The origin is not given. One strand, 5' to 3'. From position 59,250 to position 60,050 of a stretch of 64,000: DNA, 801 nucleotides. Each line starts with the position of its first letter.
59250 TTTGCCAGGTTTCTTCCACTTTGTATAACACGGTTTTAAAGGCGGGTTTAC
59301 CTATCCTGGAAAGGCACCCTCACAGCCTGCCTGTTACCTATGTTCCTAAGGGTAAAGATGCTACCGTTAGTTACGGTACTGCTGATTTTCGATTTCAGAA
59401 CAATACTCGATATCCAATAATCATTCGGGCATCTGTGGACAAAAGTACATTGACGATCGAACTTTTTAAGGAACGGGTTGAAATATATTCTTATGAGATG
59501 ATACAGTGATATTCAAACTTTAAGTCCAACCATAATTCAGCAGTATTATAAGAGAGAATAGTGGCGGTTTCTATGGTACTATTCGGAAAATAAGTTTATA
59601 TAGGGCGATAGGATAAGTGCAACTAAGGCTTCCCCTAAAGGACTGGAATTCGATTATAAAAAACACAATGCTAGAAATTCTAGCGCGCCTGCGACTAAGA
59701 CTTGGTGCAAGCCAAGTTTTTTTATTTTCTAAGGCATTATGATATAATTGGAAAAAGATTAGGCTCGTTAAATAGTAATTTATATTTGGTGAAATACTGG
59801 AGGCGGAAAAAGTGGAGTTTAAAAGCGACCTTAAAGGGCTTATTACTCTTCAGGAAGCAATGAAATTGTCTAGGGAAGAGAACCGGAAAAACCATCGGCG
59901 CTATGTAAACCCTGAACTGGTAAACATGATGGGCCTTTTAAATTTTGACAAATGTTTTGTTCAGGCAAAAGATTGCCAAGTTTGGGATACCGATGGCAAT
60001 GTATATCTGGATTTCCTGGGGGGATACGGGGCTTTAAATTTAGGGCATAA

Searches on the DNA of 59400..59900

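Call 19: search_rna_families(source=window, start=59400, end=59900, threshold=evalue, max_evalue=10)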
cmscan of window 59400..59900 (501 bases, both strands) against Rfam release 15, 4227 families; matches with E-value up to 10: 0.
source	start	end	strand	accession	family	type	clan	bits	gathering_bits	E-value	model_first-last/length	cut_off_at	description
